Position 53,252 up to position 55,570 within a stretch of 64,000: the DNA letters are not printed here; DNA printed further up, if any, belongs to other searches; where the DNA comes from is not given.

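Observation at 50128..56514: Threonine-catabolic operon tdh / APC permease x2 / kbl with duplicated transporters inserted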

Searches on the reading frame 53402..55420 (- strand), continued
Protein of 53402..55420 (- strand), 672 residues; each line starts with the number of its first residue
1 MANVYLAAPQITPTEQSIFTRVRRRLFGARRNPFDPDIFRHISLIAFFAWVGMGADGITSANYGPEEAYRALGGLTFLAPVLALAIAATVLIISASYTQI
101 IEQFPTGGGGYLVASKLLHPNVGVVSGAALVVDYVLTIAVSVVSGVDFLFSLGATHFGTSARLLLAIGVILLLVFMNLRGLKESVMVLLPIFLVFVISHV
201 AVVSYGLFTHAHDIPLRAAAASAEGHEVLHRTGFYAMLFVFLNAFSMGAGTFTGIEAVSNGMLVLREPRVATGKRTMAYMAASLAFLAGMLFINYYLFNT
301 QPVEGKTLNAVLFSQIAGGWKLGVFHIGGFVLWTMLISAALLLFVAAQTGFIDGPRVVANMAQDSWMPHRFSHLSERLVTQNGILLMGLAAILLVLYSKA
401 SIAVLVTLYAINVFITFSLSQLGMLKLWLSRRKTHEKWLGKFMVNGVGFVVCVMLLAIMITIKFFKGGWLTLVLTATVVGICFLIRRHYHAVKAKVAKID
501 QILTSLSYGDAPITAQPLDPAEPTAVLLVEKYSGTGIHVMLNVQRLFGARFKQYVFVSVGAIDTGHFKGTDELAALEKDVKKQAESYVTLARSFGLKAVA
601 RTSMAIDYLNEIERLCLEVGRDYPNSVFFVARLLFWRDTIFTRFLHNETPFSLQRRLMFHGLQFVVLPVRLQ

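Call 24: find_related_loci(query=A1, collection=genome_contigs, flank=6000)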
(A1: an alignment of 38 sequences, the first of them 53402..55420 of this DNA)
Query A1 (672 aa) in genome_contigs; peptide patterns used: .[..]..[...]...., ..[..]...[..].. (x = any residue, [..] = any of these).
600 stretches matched a pattern (row limit reached: there are more); 591 encode a relative of the query (tblastn E <= 1e-3); the best 80 are kept; 80 distinct loci.
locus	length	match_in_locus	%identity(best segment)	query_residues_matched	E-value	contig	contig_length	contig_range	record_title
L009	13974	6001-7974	73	15-672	0e+0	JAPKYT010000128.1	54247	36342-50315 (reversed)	MAG: bacterium isolate LacPavin_0920_SED4_MAG_61_11 LacPavin_0920_SED4_scaffold_155869, whole genome shotgun sequence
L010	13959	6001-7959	58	19-672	0e+0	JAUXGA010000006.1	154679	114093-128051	MAG: bacterium isolate CSMAG_2917 CSMAG_2917_k117_1358771_length_154679_cov_13.9959, whole genome shotgun sequence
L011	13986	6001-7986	65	11-672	0e+0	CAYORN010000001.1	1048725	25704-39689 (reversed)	MAG TPA_asm: uncultured Alphaproteobacteria bacterium isolate SRP302447_co2_208 genome assembly, contig: NODE_7_length_1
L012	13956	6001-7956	50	20-671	0e+0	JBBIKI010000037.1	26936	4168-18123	MAG: Acidobacteriota bacterium isolate STS170223_bin_182 NODE_1966_length_26936_cov_9.651613, whole genome shotgun seque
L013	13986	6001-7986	48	13-672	0e+0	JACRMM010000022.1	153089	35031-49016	MAG: Deltaproteobacteria bacterium isolate NC_groundwater_1907_Pr3_S2p5_68_52 SR2-18-S2p5_coassembly_scaffold_34321, who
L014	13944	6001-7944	49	22-670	0e+0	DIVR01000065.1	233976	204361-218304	MAG TPA_asm: bacterium UBP4_UBA6127 isolate UBA6127 UBA6127_contig_6901, whole genome shotgun sequence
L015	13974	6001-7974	49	15-672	0e+0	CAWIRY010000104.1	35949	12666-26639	MAG: uncultured delta proteobacterium isolate MFD03323.bin.1.124 genome assembly, contig: contig_35966, whole genome sho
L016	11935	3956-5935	50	12-670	0e+0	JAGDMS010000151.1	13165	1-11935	MAG: Deltaproteobacteria bacterium isolate CTSoil_040 scaffold_3484, whole genome shotgun sequence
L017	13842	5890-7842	47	21-671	0e+0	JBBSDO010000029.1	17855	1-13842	MAG: Elusimicrobiota bacterium isolate LS1_sbin.10 LS1_sbin.10_K_35451_L_17855_cov_8.9621, whole genome shotgun sequence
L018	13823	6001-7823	61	16-672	0e+0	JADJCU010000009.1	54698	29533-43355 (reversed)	MAG: bacterium isolate Aved_18-Q3-R54-62_BATAC.765 tig00374591-10-548500, whole genome shotgun sequence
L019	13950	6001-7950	50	19-671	0e+0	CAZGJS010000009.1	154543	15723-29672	MAG TPA_asm: uncultured Eubacteriales bacterium isolate SRP302447_co1_263 genome assembly, contig: NODE_381_length_15454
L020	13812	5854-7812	49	17-671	0e+0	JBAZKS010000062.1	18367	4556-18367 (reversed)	MAG: Elusimicrobiota bacterium isolate SO_2017_LW4_15 scaffold_5982_c1_LW137-91_2017, whole genome shotgun sequence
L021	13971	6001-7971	48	15-672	0e+0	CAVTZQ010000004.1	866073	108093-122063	MAG: uncultured Acidobacteriota bacterium isolate MFD04408.bin.1.50 genome assembly, contig: contig_40475, whole genome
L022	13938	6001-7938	50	26-672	0e+0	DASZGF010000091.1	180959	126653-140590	MAG TPA_asm: Candidatus Binataceae bacterium isolate SMAG_U6541 k141_3997312, whole genome shotgun sequence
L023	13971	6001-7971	47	17-671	0e+0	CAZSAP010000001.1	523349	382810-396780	MAG TPA_asm: uncultured bacterium isolate binchicken_co269_236 genome assembly, contig: NODE_6_length_523349_cov_52.6860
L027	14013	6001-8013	48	3-672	0e+0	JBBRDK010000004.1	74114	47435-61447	MAG: Thermoanaerobaculia bacterium isolate Co_metawrap_2448 Cmw_2448_k141_17287311_length_74114_cov_21.6798, whole genom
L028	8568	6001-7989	47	9-671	0e+0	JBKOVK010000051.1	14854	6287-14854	MAG: Acidobacteriota bacterium isolate GM_EKS_MAG_00046 GM_EKS_000000838025, whole genome shotgun sequence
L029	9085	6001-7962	49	9-671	0e+0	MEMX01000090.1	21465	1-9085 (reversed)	MAG: Anaeromyxobacter sp. RBG_16_69_14 RBG_16_scaffold_3538, whole genome shotgun sequence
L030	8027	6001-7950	50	19-671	0e+0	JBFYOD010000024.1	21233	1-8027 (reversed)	MAG: Candidatus Aminicenantes bacterium isolate PPR_0111 k121_1510659, whole genome shotgun sequence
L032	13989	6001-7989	49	9-672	0e+0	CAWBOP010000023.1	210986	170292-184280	MAG: Terriglobia bacterium isolate MFD01299.bin.2.51 genome assembly, contig: contig_71675, whole genome shotgun sequenc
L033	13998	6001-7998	47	11-671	0e+0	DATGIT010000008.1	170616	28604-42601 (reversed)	MAG TPA_asm: Candidatus Binataceae bacterium isolate SMAG_U9814 k141_674838, whole genome shotgun sequence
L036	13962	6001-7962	48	16-671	0e+0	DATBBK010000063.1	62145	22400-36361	MAG TPA_asm: Thermoanaerobaculia bacterium isolate SMAG_U5757 k141_2087040, whole genome shotgun sequence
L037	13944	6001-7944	49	18-672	0e+0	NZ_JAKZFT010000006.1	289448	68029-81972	Geotalea sp. SG265 Scaffold6, whole genome shotgun sequence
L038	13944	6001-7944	47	17-672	0e+0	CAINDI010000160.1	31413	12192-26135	MAG: uncultured Verrucomicrobia bacterium isolate Kiruna2_bin-0915 genome assembly, contig: bin-0915:160/177, whole geno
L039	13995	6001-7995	49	1-671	0e+0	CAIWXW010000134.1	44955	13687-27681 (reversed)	MAG: uncultured Opitutaceae bacterium isolate Umea_bin-02646 genome assembly, contig: bin-02646:134/227, whole genome sh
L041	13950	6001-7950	50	19-671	0e+0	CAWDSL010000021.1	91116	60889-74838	MAG: uncultured bacterium isolate MFD00709.bin.2.117 genome assembly, contig: contig_67709, whole genome shotgun sequenc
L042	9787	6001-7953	48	15-672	0e+0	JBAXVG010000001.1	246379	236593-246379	MAG: Desulfuromonadales bacterium isolate ELA681 MAG681_1, whole genome shotgun sequence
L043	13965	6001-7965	46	11-671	0e+0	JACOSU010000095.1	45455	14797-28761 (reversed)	MAG: Candidatus Eisenbacteria bacterium isolate NC_groundwater_26_Pr7_B-0.1um_68_11 FFV18_Bp1_scaffold_277827, whole gen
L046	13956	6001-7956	48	18-671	0e+0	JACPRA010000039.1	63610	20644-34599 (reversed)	MAG: Candidatus Omnitrophota bacterium isolate NC_groundwater_667_Ag_B-0.1um_66_59 B_1_S1_Biohub_coassembly_k141_5537791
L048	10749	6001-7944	48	26-672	0e+0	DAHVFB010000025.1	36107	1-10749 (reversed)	MAG TPA_asm: Deltaproteobacteria bacterium isolate clean291 NODE_25_length_36107_cov_5.954086, whole genome shotgun sequ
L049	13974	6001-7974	47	15-671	0e+0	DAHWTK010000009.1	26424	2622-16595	MAG TPA_asm: Nitrospirae bacterium isolate clean1511 NODE_9_length_26424_cov_28.053251, whole genome shotgun sequence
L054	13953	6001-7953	47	15-672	0e+0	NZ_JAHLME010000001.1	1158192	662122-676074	Geomonas azotofigens strain Red51 Scaffold1, whole genome shotgun sequence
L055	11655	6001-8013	47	7-671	0e+0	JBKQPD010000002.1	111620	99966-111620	MAG: Candidatus Binataceae bacterium isolate LAWAr2D2E2F__bin_98 LAWAr2D2E2F_000000004109, whole genome shotgun sequence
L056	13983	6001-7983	46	15-671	0e+0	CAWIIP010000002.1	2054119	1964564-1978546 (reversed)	MAG: uncultured proteobacterium isolate MFD09286.bin.2.44 genome assembly, contig: contig_44388, whole genome shotgun se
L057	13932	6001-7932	48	21-672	0e+0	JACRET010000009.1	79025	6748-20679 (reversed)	MAG: Deltaproteobacteria bacterium isolate NC_groundwater_1706_Pr3_B-0.1um_52_15 SR-2_scaffold_141_198131, whole genome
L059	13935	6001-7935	48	26-672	0e+0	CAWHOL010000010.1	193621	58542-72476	MAG: uncultured Verrucomicrobiae bacterium isolate MFD01223.bin.1.59 genome assembly, contig: contig_16070, whole genome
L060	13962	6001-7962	47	14-670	0e+0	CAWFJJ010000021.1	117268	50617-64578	MAG: Thermoanaerobaculia bacterium isolate MFD01872.bin.1.215 genome assembly, contig: contig_178434, whole genome shotg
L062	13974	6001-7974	47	15-671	0e+0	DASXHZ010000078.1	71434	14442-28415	MAG TPA_asm: Thermoanaerobaculia bacterium isolate SMAG_U5208 k141_1052293, whole genome shotgun sequence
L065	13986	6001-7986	47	12-671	0e+0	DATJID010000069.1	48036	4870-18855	MAG TPA_asm: Candidatus Binataceae bacterium isolate SMAG_U15529 k141_1479385, whole genome shotgun sequence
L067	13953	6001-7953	47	12-671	0e+0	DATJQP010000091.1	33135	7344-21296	MAG TPA_asm: Bacteroidota bacterium isolate SMAG_U14944 k141_4815921, whole genome shotgun sequence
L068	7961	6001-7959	46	10-669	0e+0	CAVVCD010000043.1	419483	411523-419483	MAG: uncultured delta proteobacterium isolate MFD02809.bin.1.75 genome assembly, contig: contig_83440, whole genome shot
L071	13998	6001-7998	45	6-671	0e+0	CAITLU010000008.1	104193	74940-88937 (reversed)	uncultured bacterium isolate LJ-5-9m_bin-0318 genome assembly, contig: bin-0318:08/67, whole genome shotgun sequence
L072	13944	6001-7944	48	26-672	0e+0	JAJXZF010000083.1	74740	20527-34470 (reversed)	MAG: Deltaproteobacteria bacterium isolate BP7.bin41 NODE_401_length_74740_cov_4.331310, whole genome shotgun sequence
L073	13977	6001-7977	46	15-671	0e+0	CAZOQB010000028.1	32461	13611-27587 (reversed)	MAG TPA_asm: uncultured Ignavibacteriaceae bacterium isolate binchicken_co191_10 genome assembly, contig: NODE_1108_leng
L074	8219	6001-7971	48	18-671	0e+0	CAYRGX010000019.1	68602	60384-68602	MAG TPA_asm: uncultured Leptospirales bacterium isolate SRP192927_co7_99 genome assembly, contig: NODE_479_length_68602_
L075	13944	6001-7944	48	21-671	0e+0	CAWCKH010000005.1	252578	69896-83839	MAG: uncultured delta proteobacterium isolate MFD00822.bin.1.253 genome assembly, contig: contig_35571, whole genome sho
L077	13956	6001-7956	46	14-672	0e+0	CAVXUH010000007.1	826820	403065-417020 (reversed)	MAG: Candidatus Aminicenantes bacterium isolate MFD05942.bin.1.3 genome assembly, contig: contig_28079, whole genome sho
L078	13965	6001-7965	47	16-671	0e+0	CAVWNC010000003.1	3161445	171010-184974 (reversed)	MAG: uncultured Acidobacteriota bacterium isolate MFD09368.bin.2.205 genome assembly, contig: contig_5776, whole genome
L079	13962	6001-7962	48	16-671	0e+0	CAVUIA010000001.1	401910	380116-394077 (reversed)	MAG: uncultured bacterium isolate MFD04716.bin.1.102 genome assembly, contig: contig_12125, whole genome shotgun sequenc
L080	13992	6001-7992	48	14-671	0e+0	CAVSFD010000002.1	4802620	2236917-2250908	MAG: uncultured Spirochaetota bacterium isolate MFD02979.bin.1.65 genome assembly, contig: contig_47028, whole genome sh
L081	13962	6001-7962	46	16-671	0e+0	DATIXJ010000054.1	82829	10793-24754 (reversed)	MAG TPA_asm: Bacteroidota bacterium isolate SMAG_U15246 k141_4408712, whole genome shotgun sequence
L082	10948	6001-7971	48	13-672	0e+0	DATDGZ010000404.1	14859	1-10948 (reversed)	MAG TPA_asm: Thermoanaerobaculia bacterium isolate SMAG_U265 k141_182814, whole genome shotgun sequence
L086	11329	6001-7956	48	18-671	0e+0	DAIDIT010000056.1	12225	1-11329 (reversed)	MAG TPA_asm: Proteobacteria bacterium isolate clean368 k141_314449, whole genome shotgun sequence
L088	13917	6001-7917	48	31-671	0e+0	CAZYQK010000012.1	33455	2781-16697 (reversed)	MAG TPA_asm: uncultured bacterium isolate SRP119689_co1_84 genome assembly, contig: NODE_1618_length_33455_cov_6.838623,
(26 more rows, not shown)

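Call 29: predict_structure(alignment_id=A1)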
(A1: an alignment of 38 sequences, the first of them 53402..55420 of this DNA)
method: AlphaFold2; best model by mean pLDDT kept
length: 672 residues; sequences in the alignment: 38
mean_pLDDT: 81.3   pTM: 0.76
mean pLDDT of the five models: 81.3, 80.1, 79.7, 78.1, 74.5
residues with pLDDT >= 90: 180; 70-90: 376; 50-70: 87; < 50: 29
segments of 3 or more residues with pLDDT < 50: 1-15, 26-30, 564-568
pLDDT, mean of each block of 10 residues (from residue 1): 38 55 51 52 59 61 87 88 91 89 77 85 90 90 90 72 92 84 59 80 87 86 89 89 86 77 69 83 86 91 87 88 83 88 84 81 80 64 89 91 87 90 91 88 93 89 81 90 88 80 78 85 91 85 86 91 54 79 91 91 79 91 92 72 67 83 86 69
secondary structure, 60 per line:
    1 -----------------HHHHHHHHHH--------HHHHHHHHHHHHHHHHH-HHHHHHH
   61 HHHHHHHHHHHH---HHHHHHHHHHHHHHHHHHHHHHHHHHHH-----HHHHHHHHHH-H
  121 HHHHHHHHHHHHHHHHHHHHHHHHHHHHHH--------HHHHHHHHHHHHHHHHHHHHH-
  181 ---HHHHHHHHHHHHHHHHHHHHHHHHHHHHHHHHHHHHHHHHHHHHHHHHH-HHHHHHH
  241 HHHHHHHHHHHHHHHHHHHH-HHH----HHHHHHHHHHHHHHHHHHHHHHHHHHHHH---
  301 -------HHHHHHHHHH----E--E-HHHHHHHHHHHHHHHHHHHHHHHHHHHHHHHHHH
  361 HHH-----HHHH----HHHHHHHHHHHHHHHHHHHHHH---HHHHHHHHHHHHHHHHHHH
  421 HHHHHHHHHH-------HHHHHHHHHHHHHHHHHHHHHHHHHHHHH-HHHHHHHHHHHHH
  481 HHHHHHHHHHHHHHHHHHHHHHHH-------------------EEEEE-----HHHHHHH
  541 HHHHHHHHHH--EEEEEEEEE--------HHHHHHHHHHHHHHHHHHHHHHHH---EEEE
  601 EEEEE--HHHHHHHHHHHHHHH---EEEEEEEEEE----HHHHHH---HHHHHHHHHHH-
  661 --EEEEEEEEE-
elements in order: H18-27 H36-52 H54-72 H76-103 H109-118 H120-150 H159-179 H184-232 H234-260 H269-297 H308-317 H327-363 H369-372 H377-398 H402-430 H438-466 H468-504 E524-528 H534-550 E553-561 H570-593 E597-605 H608-622 E626-635 H640-645 H649-659 E663-671

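Call 31: search_protein_families(library=pfam, alignment_id=A2, max_evalue=0.00001)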
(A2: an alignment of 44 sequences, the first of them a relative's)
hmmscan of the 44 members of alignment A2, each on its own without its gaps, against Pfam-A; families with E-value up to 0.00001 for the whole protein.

A. member 1, L012:5127-5837:+ (236 aa): 0 families

B. families by the number of members that match (of 44 scanned): 41 families (the first 25 are shown)
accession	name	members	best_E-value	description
PF13561.12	adh_short_C2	2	1.6e-83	Enoyl-(Acyl carrier protein) reductase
PF07642.17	BBP2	2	4.7e-44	Putative beta-barrel porin-2, OmpL-like. bbp2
PF13493.11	DUF4118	2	3.1e-29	Domain of unknown function (DUF4118)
PF02518.31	HATPase_c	2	8.9e-29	Histidine kinase-, DNA gyrase B-, and HSP90-like ATPase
PF00106.31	adh_short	2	2e-28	short chain dehydrogenase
PF00512.31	HisKA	2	8.4e-15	His Kinase A (phospho-acceptor) domain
PF23441.1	SDR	2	2.2e-08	SDR-like rossmann domain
PF16980.11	CitMHS_2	1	4.7e-153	Putative citrate transport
PF03710.21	GlnE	1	4.9e-116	Glutamate-ammonia ligase adenylyltransferase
PF00224.27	PK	1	7.2e-115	Pyruvate kinase, barrel domain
PF00909.26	Ammonium_transp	1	6.7e-111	Ammonium Transporter Family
PF00171.27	Aldedh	1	8.5e-94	Aldehyde dehydrogenase family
PF02897.21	Peptidase_S9_N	1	8.6e-76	Prolyl oligopeptidase, N-terminal beta-propeller domain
PF00326.27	Peptidase_S9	1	5.7e-54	Prolyl oligopeptidase family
PF01063.24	Aminotran_4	1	7.1e-53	Amino-transferase class IV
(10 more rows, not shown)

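Call 32: fold_search(model_id=the predicted structure, library=pdb)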
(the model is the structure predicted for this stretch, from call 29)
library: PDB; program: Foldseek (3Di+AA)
matches with E <= 10: 734; with E <= 0.001: 169
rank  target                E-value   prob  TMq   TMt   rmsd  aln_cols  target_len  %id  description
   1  8b70_A                7.6e-28  1.00  0.60  0.70  15.5       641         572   25  KimA from B. subtilis with nucleotide second-messenger c-di-AMP bound (released 2023-01-18)
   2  8b71_A                2.5e-26  1.00  0.58  0.70  15.5       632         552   24  Upright KimA dimer with bound c-di-AMP from B. subtilis (released 2023-01-18)
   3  6s3k_A                2.0e-21  1.00  0.55  0.64  15.9       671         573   24  KimA from Bacillus subtilis in inward-facing, occluded state (released 2020-02-12)
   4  7smp_A                2.3e-12  1.00  0.43  0.35  18.9       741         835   14  CryoEM structure of NKCC1 Bu-I (released 2022-09-28)
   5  7smp_B                2.5e-12  1.00  0.41  0.34  19.5       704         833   12  CryoEM structure of NKCC1 Bu-I (released 2022-09-28)
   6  7mxo_A                3.5e-12  1.00  0.43  0.35  18.6       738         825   12  CryoEM structure of human NKCC1 (released 2022-09-28)
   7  9c0e_A                4.0e-12  1.00  0.43  0.33  19.8       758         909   12  Phosphorylated human NKCC1_K289NA492E in complex with furosemide (released 2025-02-12)
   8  7mxo_B                6.9e-12  1.00  0.43  0.37  18.4       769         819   13  CryoEM structure of human NKCC1 (released 2022-09-28)
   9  9c0h_A                7.2e-12  1.00  0.40  0.32  20.0       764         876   12  Phosphorylated human NKCC1 in complex with bumetanide (released 2025-02-12)
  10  9c0g_A                8.5e-12  1.00  0.41  0.33  18.9       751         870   12  Phosphorylated human NKCC1 in complex with torsemide (released 2025-02-12)
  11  9bwt_A                1.3e-11  1.00  0.38  0.29  19.8       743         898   12  human sodium chloride cotransporter NCC S344E in the phosphorylation state and in complex with hydrochlorothiazide (released 2024-09-04)
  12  8fhn_B                1.9e-11  1.00  0.37  0.31  19.0       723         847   11  Cryo-EM structure of human NCC (class 2) (released 2023-02-15)
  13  7aio_B                1.1e-10  1.00  0.43  0.33  21.4       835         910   11  Structure of Human Potassium Chloride Transporter KCC3 S45D/T940D/T997D in NaCl (Subclass) (released 2021-06-02)
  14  8fhn_A                1.1e-10  1.00  0.39  0.32  20.2       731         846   12  Cryo-EM structure of human NCC (class 2) (released 2023-02-15)
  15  8vpp_A                1.4e-10  1.00  0.42  0.33  19.3       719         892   13  Phosphorylated human NCC in complex with chlorthalidone (released 2024-09-04)
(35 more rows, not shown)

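Call 42: search_protein_families(library=pfam, proteins=[window:53402-55420:-], max_evalue=5)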
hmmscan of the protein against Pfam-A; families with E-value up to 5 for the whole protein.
window:53402-55420:- (672 aa): 2 families
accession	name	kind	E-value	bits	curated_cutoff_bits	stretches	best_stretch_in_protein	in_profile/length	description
PF13520.12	AA_permease_2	-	4.5e-20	72.4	27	1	78-462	32-407/427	Amino acid permease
PF00324.27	AA_permease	-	1.4e-08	34.3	24.6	1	81-464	32-417/470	Amino acid permease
